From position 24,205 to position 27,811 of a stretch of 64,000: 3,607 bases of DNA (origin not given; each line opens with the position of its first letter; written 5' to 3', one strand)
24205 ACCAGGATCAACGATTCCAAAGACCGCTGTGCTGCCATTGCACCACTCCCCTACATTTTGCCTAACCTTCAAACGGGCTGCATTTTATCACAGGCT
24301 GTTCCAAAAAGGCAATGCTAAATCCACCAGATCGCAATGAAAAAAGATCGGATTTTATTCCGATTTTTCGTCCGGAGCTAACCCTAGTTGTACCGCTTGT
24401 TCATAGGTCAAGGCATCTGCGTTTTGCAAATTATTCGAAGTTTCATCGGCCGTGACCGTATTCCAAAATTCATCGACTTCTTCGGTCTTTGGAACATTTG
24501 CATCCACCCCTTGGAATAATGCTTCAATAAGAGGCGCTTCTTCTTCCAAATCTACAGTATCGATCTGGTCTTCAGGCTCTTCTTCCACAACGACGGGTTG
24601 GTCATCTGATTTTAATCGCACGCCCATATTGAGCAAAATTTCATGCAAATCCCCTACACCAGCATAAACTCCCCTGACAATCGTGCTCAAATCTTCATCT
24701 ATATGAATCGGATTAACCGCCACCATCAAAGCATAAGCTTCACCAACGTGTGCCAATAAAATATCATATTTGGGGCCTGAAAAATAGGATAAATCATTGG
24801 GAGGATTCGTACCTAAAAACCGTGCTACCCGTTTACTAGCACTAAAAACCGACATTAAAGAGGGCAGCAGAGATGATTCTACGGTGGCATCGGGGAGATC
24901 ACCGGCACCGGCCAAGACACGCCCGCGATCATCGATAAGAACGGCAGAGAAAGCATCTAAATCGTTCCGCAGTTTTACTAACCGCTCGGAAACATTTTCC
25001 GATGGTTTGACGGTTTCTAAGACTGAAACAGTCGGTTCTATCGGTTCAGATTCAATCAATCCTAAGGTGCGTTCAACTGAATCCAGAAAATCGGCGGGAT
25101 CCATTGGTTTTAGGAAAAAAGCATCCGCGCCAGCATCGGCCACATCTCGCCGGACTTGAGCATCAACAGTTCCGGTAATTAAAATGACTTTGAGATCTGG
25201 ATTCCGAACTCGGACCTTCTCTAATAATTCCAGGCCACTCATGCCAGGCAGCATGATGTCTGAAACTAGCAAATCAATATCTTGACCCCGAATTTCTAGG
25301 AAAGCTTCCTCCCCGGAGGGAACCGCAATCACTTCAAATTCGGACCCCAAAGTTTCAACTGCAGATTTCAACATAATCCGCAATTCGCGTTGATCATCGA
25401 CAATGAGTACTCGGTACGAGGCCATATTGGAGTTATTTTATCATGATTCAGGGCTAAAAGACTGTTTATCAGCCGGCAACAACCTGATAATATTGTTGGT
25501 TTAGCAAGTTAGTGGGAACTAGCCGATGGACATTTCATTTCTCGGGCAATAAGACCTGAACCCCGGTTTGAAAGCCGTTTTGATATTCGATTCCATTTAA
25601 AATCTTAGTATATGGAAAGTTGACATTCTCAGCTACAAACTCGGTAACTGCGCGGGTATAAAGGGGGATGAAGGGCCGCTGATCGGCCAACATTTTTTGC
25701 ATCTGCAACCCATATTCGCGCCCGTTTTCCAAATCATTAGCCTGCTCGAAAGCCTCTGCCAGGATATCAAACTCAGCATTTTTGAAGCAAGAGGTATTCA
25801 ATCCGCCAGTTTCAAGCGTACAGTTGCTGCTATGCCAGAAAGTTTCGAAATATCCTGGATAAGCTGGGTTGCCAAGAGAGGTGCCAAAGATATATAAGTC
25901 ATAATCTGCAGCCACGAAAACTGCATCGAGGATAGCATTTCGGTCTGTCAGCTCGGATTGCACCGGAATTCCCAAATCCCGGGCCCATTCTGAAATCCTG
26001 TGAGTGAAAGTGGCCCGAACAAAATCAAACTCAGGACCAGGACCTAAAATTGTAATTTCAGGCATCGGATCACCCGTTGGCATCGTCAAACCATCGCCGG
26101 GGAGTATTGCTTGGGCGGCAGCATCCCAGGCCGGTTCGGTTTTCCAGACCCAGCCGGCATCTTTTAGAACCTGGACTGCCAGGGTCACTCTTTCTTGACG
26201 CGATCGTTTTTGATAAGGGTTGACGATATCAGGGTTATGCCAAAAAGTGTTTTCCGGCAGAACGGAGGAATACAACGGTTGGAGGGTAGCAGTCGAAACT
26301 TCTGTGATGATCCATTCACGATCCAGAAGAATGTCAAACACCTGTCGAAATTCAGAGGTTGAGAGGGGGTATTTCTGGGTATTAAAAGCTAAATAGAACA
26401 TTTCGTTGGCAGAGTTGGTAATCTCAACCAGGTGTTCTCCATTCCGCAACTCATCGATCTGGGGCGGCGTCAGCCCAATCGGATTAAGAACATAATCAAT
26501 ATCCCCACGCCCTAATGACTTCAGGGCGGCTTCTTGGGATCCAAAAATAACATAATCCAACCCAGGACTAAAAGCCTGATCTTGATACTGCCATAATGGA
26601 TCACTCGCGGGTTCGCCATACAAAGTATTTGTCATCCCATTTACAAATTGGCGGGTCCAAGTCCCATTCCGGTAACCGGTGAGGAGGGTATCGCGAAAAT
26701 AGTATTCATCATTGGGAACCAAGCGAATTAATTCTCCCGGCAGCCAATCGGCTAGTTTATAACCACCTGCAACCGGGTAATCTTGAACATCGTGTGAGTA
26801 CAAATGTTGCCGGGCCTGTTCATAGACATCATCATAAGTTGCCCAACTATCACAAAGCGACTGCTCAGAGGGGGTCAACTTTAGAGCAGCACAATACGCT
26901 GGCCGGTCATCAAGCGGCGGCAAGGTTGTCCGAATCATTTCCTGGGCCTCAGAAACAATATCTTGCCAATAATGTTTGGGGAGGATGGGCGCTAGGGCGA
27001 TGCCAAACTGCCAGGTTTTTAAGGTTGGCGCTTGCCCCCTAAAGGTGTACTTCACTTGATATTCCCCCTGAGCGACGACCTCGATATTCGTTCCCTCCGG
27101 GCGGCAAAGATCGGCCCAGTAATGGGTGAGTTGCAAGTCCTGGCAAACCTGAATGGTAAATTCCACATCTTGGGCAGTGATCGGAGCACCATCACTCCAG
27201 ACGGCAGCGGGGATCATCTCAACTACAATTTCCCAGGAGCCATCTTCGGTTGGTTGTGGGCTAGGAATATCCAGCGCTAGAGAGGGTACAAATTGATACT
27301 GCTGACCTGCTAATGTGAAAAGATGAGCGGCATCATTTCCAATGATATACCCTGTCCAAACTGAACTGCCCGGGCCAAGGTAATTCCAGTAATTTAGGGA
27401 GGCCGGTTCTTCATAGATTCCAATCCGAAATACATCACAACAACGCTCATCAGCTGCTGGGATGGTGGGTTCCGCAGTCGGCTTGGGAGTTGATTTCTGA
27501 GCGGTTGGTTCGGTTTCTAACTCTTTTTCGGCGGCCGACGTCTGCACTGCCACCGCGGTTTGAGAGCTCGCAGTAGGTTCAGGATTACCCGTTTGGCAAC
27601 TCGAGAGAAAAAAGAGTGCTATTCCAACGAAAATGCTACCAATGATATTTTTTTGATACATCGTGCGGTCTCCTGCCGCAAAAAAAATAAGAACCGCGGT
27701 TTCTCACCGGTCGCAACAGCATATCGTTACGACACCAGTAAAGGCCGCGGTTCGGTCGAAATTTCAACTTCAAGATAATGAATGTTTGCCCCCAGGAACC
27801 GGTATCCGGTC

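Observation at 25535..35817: MoxR AAA+ / DUF58-transglutaminase module nested inside an ATPase-less Opp-type permease + SBP transcription unit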

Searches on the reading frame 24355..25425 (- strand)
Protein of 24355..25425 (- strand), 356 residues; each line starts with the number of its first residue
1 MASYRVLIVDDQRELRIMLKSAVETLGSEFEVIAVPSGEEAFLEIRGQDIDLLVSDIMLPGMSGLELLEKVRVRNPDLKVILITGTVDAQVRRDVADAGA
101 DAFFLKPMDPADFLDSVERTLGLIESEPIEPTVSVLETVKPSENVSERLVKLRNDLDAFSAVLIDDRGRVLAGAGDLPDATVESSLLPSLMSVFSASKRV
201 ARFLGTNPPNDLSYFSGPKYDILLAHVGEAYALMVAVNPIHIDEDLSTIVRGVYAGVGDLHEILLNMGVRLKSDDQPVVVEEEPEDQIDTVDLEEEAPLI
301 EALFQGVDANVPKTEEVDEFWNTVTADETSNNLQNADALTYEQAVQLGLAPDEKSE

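Call 3: search_protein_families(library=pfam, proteins=[window:24355-25425:-], max_evalue=0.01)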
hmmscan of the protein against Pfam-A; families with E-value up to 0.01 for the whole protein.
window:24355-25425:- (356 aa): 1 family
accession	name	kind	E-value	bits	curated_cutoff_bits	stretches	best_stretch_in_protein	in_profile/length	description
PF00072.30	Response_reg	-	2.2e-24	86.2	30.2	1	6-117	1-110/111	Response regulator receiver domain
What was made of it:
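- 24355..25425 (-): Response regulator (REC domain plus ~230 aa with no domain match), a conserved backbone neighbour. Pfam Response_reg (call 3).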

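Call 70: search_protein_families(library=ncbifam, proteins=[window:24355-25425:-], max_evalue=0.00001)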
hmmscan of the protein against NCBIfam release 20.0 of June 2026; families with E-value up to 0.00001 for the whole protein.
window:24355-25425:- (356 aa): 83 families (the best 25 are shown)
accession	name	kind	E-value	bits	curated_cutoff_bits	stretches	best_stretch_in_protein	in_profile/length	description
NF046022.1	RespRegCpdRBruc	equivalog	8.4e-17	61.3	180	1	5-121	3-117/120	cell cycle two-component system response regulator CpdR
TIGR01818.1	ntrC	equivalog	8.7e-17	61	558.6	1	6-122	1-115/463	nitrogen regulation protein NR(I)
NF053512.1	nitric_RR_NosR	exception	7.7e-16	58.1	400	1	6-122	1-116/422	response regulator c-di-GMP phosphodiesterase, NosR family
NF041734.1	resp_reg_RppA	equivalog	4.7e-15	55.6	250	1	5-116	2-113/229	two-component system response regulator RppA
TIGR02154.1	PhoB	equivalog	1e-14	54.4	296.2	1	4-130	3-129/226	phosphate regulon transcriptional regulator PhoB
TIGR02875.1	spore_0_A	equivalog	1.3e-14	54.1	200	1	5-119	4-120/262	sporulation transcription factor Spo0A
NF046020.1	HisKinCckABruc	equivalog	1.5e-14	52.9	1000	1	4-116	750-862/868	cell cycle histidine kinase CckA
NF040689.1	MtrAB_MtrA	equivalog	9.6e-14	51.3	300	1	6-122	1-114/219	MtrAB system response regulator MtrA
NF008176.1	PRK10923.1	equivalog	1e-13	50.7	620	1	4-122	4-120/469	nitrogen regulation protein NR(I)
NF006900.1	PRK09390.1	equivalog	1.2e-13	51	255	1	4-124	5-123/203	response regulator FixJ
NF007005.1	PRK09468.1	equivalog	2.7e-13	49.9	331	1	3-119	3-117/237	osmolarity response regulator transcription factor OmpR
NF052313.1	T9SS_RR_PorX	equivalog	3.1e-13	49.3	300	1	5-121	2-116/513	T9SS response regulator signal transducer PorX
NF007935.0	PRK10651.1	equivalog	5.9e-13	48.5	250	1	5-119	8-122/216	two-component system response regulator NarL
NF045944.1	ResRegRpaBCyano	equivalog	7.3e-13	48.4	330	1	7-122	1-113/229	response regulator transcription factor RpaB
NF008469.0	PRK11361.1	equivalog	8.5e-13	47.8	714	1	2-123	3-122/461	acetoacetate metabolism transcriptional regulator AtoC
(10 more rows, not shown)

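Call 71: search_protein_families(library=padloc, proteins=[window:24355-25425:-], max_evalue=0.001)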
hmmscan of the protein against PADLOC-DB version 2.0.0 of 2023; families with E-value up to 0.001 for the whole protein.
window:24355-25425:- (356 aa): 2 families
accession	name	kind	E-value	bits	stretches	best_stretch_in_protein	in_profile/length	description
PDLC04725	PDC-M60B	-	0.00029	18.7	0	1-62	1-62/158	-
PDLC04726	PDC-M60C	-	0.00076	16.4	0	5-62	2-60/407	-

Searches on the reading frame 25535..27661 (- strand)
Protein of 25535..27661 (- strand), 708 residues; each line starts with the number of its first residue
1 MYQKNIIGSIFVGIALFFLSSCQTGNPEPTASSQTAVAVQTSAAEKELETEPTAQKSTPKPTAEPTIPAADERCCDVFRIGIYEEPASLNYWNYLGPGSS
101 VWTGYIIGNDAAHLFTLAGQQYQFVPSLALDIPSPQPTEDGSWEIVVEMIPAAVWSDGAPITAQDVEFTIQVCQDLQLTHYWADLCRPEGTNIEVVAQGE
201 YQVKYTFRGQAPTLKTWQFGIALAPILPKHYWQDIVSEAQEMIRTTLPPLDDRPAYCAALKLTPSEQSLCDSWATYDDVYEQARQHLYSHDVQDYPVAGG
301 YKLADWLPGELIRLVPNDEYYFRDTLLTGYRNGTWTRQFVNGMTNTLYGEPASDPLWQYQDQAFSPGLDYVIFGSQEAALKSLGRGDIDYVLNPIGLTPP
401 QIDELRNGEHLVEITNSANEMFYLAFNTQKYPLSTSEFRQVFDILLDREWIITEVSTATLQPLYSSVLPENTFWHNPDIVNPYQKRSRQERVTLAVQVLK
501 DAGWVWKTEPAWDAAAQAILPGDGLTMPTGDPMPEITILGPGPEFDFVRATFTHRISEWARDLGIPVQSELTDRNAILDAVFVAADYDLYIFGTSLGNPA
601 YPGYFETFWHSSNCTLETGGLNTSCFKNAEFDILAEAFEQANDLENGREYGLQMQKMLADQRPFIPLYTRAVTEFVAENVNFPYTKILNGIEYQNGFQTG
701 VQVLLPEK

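Call 3: search_protein_families(library=pfam, proteins=[window:25535-27661:-], max_evalue=0.01)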
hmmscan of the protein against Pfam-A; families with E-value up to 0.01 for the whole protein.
window:25535-27661:- (708 aa): 1 family
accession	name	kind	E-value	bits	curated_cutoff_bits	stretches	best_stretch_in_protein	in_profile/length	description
PF00496.27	SBP_bac_5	-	1.4e-33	117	32.4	1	153-613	27-365/368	Bacterial extracellular solute-binding proteins, family 5 Middle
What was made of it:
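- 25535..27661 (-): Family-5 solute-binding lipoprotein (708 aa; signal peptide with lipobox FLSSC). Pfam SBP_bac_5 (call 3).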

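Call 54: find_homologous_proteins(query=window:25535-27661:-, max_evalue=1e-20)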
Query window:25535-27661:- (708 aa): 109 proteins with E <= 1e-20 among 8000 candidates.
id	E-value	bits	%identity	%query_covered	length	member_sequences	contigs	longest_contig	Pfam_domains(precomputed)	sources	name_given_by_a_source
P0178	0.0e+0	1318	100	79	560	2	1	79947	PF00496.28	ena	-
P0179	0.0e+0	1088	65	98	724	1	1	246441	PF00496.28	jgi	jgi:peptide/nickel transport system substrate-binding protein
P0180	5.0e-269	913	57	98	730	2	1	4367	PF00496.28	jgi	-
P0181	2.8e-248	844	52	100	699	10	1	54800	PF00496.28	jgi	-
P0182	3.5e-246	837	52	100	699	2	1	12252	PF00496.28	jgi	-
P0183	2.1e-245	835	52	99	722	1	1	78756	PF00496.28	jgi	-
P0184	9.3e-244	829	50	99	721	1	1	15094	PF00496.28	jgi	jgi:peptide/nickel transport system substrate-binding protein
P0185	9.7e-244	829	52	97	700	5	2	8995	PF00496.28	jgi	jgi:peptide/nickel transport system substrate-binding protein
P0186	3.3e-242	824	51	99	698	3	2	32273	PF00496.28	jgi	jgi:peptide/nickel transport system substrate-binding protein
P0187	5.2e-242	823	53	99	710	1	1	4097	PF00496.28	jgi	-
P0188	5.9e-241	820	51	100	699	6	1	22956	PF00496.28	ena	-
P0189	6.9e-240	816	51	100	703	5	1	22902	PF00496.28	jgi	-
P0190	8.0e-240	816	51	100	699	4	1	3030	PF00496.28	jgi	jgi:ABC-type transport system substrate-binding protein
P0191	1.7e-238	812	51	99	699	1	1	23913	PF00496.28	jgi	-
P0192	2.4e-238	811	51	100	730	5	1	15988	PF00496.28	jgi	jgi:ABC-type transport system substrate-binding protein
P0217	2.1e-204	699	45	99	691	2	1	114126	PF00496.28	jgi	jgi:peptide/nickel transport system substrate-binding protein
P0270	6.8e-174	598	44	93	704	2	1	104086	PF00496.28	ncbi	-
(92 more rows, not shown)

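Call 55: find_encoding_contigs(protein=P0217, flank=10000, max_places=1)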
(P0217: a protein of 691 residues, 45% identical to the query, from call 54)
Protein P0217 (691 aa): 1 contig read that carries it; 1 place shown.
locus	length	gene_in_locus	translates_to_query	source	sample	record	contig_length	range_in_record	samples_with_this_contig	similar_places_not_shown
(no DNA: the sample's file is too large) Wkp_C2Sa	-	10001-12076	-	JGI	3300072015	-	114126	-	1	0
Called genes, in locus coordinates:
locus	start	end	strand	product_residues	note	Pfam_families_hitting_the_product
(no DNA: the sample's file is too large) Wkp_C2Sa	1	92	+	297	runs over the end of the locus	PF16745:RsgA_N, PF01926:MMR_HSR1 (faint), PF03193:RsgA_GTPase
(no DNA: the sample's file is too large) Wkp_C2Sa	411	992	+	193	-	PF04542:Sigma70_r2, PF04545:Sigma70_r4, PF08281:Sigma70_r4_2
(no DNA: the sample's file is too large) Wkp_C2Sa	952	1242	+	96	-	-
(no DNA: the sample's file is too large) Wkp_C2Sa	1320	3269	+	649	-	PF00496:SBP_bac_5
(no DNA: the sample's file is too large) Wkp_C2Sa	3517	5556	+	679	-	PF00496:SBP_bac_5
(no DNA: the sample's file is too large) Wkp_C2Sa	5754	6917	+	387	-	PF19300:BPD_transp_1_N, PF00528:BPD_transp_1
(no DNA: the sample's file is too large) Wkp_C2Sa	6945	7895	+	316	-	PF00528:BPD_transp_1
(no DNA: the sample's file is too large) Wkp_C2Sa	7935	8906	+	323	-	PF00005:ABC_tran, PF08352:oligo_HPY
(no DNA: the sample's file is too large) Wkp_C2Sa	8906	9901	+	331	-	PF00005:ABC_tran, PF08352:oligo_HPY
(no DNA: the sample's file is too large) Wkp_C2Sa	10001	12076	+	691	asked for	PF00496:SBP_bac_5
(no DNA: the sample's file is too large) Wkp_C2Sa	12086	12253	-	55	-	-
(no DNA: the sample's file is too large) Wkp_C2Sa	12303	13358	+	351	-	PF00072:Response_reg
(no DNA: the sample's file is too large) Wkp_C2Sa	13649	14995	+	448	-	PF00483:NTP_transferase, PF01128:IspD, PF12804:NTP_transf_3, PF25084:LbH_EIF2B (weak), PF00132:Hexapep (weak), PF14602:Hexapep_2 (faint), PF25087:GMPPB_C (faint), PF00132:Hexapep (weak)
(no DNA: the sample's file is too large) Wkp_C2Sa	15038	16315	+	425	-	PF01595:CNNM, PF00571:CBS, PF03471:CorC_HlyC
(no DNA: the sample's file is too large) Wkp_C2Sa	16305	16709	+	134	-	PF00383:dCMP_cyt_deam_1, PF08211:dCMP_cyt_deam_2, PF26947:CDL (weak)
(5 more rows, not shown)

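Call 56: find_encoding_contigs(protein=P0270, flank=10000, max_places=1)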
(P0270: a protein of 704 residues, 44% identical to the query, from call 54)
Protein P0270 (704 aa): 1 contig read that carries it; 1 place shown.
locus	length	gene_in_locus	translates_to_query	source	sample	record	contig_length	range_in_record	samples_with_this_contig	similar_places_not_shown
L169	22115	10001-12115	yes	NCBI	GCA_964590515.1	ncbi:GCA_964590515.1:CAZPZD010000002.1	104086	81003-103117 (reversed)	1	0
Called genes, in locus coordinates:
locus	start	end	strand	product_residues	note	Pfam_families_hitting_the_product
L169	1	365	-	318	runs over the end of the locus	PF04542:Sigma70_r2, PF22029:PhyR_sigma2 (faint), PF08281:Sigma70_r4_2, PF04545:Sigma70_r4 (faint), PF12680:SnoaL_2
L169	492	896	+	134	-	PF08570:DUF1761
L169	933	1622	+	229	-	PF07638:Sigma70_ECF (weak), PF04542:Sigma70_r2, PF08281:Sigma70_r4_2, PF04545:Sigma70_r4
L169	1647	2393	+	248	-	PF13490:zf-HC2, PF10099:RskA_C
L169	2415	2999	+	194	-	-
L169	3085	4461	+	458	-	PF23951:DUF7282, PF13473:Cupredoxin_1 (weak), PF00127:Copper-bind (weak)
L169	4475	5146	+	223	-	PF04542:Sigma70_r2, PF08281:Sigma70_r4_2, PF04545:Sigma70_r4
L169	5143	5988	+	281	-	-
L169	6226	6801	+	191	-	PF01746:tRNA_m1G_MT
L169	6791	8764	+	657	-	PF00496:SBP_bac_5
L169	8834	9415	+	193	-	PF07638:Sigma70_ECF (weak), PF04542:Sigma70_r2, PF08281:Sigma70_r4_2, PF04545:Sigma70_r4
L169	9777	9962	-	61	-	-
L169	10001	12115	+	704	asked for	PF00496:SBP_bac_5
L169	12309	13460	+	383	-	PF19300:BPD_transp_1_N (weak), PF00528:BPD_transp_1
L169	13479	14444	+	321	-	PF00528:BPD_transp_1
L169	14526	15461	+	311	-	PF00005:ABC_tran, PF08352:oligo_HPY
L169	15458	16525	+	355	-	PF00005:ABC_tran, PF08352:oligo_HPY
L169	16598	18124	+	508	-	PF00528:BPD_transp_1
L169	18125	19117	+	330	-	PF00528:BPD_transp_1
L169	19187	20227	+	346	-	PF00072:Response_reg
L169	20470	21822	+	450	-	PF00483:NTP_transferase, PF01128:IspD, PF12804:NTP_transf_3, PF00132:Hexapep (weak), PF25084:LbH_EIF2B (faint), PF25087:GMPPB_C (faint), PF14602:Hexapep_2 (faint), PF00132:Hexapep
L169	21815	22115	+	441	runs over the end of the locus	PF01595:CNNM, PF00571:CBS (weak), PF03471:CorC_HlyC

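Call 70: search_protein_families(library=ncbifam, proteins=[window:25535-27661:-], max_evalue=0.00001)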
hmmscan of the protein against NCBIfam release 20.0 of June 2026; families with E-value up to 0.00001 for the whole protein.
window:25535-27661:- (708 aa): 1 family
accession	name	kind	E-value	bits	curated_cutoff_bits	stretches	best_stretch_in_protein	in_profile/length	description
NF011684.0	PRK15104.1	equivalog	1.7e-06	27.1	947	0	421-505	298-380/543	oligopeptide ABC transporter substrate-binding protein OppA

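Call 71: search_protein_families(library=padloc, proteins=[window:25535-27661:-], max_evalue=0.001)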
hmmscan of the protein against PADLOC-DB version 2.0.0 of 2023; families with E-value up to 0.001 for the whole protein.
window:25535-27661:- (708 aa): 0 families
